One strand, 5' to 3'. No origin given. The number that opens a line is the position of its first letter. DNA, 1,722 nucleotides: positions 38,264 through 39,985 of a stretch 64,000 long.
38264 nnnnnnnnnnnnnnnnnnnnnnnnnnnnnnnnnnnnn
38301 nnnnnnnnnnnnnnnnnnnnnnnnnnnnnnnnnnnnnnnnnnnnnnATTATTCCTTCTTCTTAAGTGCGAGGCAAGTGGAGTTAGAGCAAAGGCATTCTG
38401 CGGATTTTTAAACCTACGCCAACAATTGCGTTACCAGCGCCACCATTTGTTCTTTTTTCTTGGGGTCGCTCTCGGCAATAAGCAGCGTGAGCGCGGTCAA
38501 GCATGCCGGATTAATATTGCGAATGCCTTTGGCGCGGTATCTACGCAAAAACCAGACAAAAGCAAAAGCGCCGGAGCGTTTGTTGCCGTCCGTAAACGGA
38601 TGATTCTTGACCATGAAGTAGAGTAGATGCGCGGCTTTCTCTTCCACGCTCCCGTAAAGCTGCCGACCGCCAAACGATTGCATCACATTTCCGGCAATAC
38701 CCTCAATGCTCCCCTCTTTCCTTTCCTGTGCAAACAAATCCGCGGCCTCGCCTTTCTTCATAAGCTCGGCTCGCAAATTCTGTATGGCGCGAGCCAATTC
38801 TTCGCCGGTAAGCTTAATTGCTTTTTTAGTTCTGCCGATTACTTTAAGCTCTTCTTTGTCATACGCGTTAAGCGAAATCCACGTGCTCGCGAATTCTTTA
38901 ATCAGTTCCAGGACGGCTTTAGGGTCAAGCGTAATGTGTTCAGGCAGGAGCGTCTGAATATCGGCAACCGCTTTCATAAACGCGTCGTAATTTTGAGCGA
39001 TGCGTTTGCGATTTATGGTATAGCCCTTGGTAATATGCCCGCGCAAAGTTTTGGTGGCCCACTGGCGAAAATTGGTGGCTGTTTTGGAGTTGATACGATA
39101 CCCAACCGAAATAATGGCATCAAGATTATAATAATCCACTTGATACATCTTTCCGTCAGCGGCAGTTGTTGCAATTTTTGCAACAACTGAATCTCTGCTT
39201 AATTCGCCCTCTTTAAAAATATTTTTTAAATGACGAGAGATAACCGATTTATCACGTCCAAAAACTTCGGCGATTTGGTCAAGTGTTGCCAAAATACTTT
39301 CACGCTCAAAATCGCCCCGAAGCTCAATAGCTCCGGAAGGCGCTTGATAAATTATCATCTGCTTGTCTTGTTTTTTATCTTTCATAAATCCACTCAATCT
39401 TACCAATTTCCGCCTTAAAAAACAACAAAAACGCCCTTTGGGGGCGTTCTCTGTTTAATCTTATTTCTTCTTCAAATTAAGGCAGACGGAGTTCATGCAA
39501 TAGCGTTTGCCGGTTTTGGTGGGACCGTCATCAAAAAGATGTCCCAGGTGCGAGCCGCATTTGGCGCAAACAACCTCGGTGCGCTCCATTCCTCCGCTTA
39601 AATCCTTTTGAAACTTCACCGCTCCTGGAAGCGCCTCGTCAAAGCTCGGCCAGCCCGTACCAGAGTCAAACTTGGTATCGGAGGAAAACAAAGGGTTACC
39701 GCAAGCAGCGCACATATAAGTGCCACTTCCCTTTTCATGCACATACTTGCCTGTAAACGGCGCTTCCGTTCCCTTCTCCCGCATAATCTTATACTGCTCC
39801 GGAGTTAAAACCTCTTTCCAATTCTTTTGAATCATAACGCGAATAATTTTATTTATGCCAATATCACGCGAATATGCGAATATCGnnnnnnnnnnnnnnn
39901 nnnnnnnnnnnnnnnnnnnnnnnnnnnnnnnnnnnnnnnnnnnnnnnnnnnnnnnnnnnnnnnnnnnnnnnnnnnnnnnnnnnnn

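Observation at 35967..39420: AT-rich mosaic island inserted into the greA 3' end: IR-flanked zinc-ribbon NUDIX, two overlapping orphan genes and a RhuM/Fic protein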

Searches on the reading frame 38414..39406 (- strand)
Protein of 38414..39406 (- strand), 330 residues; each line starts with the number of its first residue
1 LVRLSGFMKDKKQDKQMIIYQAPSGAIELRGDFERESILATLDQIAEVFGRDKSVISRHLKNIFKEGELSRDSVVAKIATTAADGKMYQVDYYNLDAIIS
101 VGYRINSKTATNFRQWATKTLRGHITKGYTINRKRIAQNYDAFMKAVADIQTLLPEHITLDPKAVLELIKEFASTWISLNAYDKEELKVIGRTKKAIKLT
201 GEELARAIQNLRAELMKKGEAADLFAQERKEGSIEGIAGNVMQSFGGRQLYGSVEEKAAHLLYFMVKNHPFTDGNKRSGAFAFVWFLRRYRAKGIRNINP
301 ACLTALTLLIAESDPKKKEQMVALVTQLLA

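Call 4: search_protein_families(library=pfam, proteins=[window:38414-39406:-], max_evalue=0.1)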
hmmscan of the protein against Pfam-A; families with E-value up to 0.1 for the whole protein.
window:38414-39406:- (330 aa): 5 families
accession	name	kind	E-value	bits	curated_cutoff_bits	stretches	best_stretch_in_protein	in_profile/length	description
PF13310.11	Virulence_RhuM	-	3.6e-22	79.3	33.7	1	73-142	1-76/252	Virulence protein RhuM family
PF02661.23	Fic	-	5.1e-12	46.9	24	1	207-287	6-93/93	Fic/DOC family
PF13936.12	HTH_38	-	0.0057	16.8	27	1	42-61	23-42/44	Helix-turn-helix domain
PF02498.22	Bro-N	-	0.082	14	25.6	0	44-121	18-94/96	BRO family, N-terminal domain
PF01022.26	HTH_5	-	0.088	13.1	22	0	42-67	18-43/47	Bacterial regulatory protein, arsR family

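Call 5: search_protein_families(library=padloc, proteins=[window:38414-39406:-], max_evalue=0.1)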
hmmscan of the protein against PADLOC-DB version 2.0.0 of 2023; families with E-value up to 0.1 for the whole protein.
window:38414-39406:- (330 aa): 40 families (the best 25 are shown)
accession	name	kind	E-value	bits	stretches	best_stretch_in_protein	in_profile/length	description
PDLC04965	PDC-S23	-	1.4e-109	364.5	1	13-329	3-323/327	-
PDLC04964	PDC-S23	-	2.1e-100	334.1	1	14-328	3-326/331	-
PDLC04963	PDC-S23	-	2.4e-96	320.9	1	16-329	3-307/312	-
PDLC04854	PDC-S05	-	1.7e-58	195.8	1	14-213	3-207/212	-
PDLC04848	PDC-S05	-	8.2e-58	194.3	2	16-225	4-217/291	-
PDLC04874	PDC-S05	-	5.6e-54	180.1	1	13-142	4-131/165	-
PDLC04872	PDC-S05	-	1.1e-48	162.9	1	13-151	3-144/152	-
PDLC04858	PDC-S05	-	1.8e-48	161.8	1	14-139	4-129/138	-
PDLC04843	PDC-S05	-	1.5e-47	160.4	1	12-138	3-129/330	-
PDLC04851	PDC-S05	-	1.7e-44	150.3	1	9-151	2-153/342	-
PDLC04876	PDC-S05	-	2.7e-44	149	1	8-147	1-147/174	-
PDLC04870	PDC-S05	-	2.9e-44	149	1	10-139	4-133/214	-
PDLC04853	PDC-S05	-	8.8e-44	148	1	12-141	3-137/336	-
PDLC04879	PDC-S05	-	4.3e-42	142.5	1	13-139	3-130/285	-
PDLC04852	PDC-S05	-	1.7e-41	140.3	1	11-143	7-145/346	-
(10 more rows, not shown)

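Call 10: search_protein_families(library=ncbifam, proteins=[window:38414-39406:-], max_evalue=1)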
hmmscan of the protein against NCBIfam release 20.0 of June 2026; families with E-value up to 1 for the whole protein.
window:38414-39406:- (330 aa): 4 families
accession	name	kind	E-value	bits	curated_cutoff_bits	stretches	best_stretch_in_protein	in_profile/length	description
TIGR01550.1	DOC_P1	subfamily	1.6e-06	28.3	38.65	1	256-289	53-86/122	type II toxin-antitoxin system death-on-curing family toxin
TIGR02937.1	sigma70-ECF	superfamily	0.026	14.2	42.9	0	106-143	47-82/165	sigma-70 family RNA polymerase sigma factor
NF045893.1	ICE_Mbov_0398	domain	0.089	12.6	80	1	177-227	3-53/159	Mbov_0398 family ICE element protein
NF041381.1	XopAC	subfamily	0.1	11.3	450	1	256-290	380-414/451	XopAC/AvrAC family type III secretion system effector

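Call 11: search_protein_families(library=phrogs, proteins=[window:38414-39406:-], max_evalue=1)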
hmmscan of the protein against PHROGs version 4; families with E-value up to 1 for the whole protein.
window:38414-39406:- (330 aa): 9 families
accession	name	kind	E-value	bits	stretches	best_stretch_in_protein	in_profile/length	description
phrog_577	-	moron, auxiliary metabolic gene and host takeover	1.5e-13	51.8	1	229-292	28-90/128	Doc-like toxin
phrog_23341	-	unknown function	0.00052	20.5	1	86-139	58-111/252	-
phrog_26655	-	unknown function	0.0094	16.9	1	233-288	108-163/216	-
phrog_12747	-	unknown function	0.029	14.9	1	217-288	83-157/211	-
phrog_11900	-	unknown function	0.038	14.5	1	256-281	144-169/230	-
phrog_5978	-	unknown function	0.057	13.5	1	257-291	188-222/364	-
phrog_18015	-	unknown function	0.072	13.5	1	246-289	48-91/244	-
phrog_1687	-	transcription regulation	0.085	13.8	1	40-75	81-116/162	MarR family transcrition regulator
phrog_15186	-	unknown function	0.49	11.7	0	114-171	91-149/270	-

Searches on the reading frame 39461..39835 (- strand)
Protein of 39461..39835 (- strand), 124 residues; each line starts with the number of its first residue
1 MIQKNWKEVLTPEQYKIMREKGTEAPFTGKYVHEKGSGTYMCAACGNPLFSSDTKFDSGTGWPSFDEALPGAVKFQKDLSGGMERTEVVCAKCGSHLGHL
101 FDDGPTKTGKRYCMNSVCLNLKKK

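Call 4: search_protein_families(library=pfam, proteins=[window:39461-39835:-], max_evalue=0.1)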
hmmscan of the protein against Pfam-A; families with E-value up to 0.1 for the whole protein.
window:39461-39835:- (124 aa): 14 families
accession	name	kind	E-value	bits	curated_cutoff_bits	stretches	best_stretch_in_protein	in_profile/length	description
PF01641.26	SelR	-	4.7e-51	172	24.9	1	10-122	1-115/116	SelR domain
PF24046.1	At4g08330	-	1.2e-05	25.8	27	1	84-108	75-99/129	At4g08330 beta-tent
PF08271.17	Zn_Ribbon_TF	-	0.0005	20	29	0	84-97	16-29/43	TFIIB zinc-binding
PF04828.22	GFA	-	0.0012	19.4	24.3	0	21-56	53-88/115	Glutathione-dependent formaldehyde-activating enzyme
PF05077.17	DUF678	-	0.017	15.7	24.1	0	85-101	55-71/74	Protein of unknown function (DUF678)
PF10058.14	Zn_ribbon_10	-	0.023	14.9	24.2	0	84-115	19-49/54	ER junction formation factor lunapark, zinc ribbon finger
PF03226.21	Yippee-Mis18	-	0.029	15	26.6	1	82-122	53-91/108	Yippee zinc-binding/DNA-binding /Mis18, centromere assembly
PF09814.14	HECT_2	-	0.037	13.4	22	0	83-105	202-224/369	HECT-like Ubiquitin-conjugating enzyme (E2)-binding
PF08273.17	Zn_Ribbon_Prim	-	0.042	14.6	23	0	33-47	19-33/37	Zinc-binding domain of primase-helicase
PF22289.1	DmmA-like_C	-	0.044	14.2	27.4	0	83-97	14-28/44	Dimethylamine monooxygenase subunit DmmA-like, C-terminal domain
PF13248.11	Zn_ribbon_3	-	0.047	13.6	27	0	41-49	18-26/26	zinc-ribbon domain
PF24458.1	DUF7573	-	0.059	13.8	30.2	0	86-104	10-28/39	Domain of unknown function (DUF7573)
PF19133.5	DUF5816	-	0.066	13.9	26.9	0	19-47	12-42/72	Family of unknown function (DUF5816)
PF14279.12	HNH_5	-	0.068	13.6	27.5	0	82-103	25-49/56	HNH endonuclease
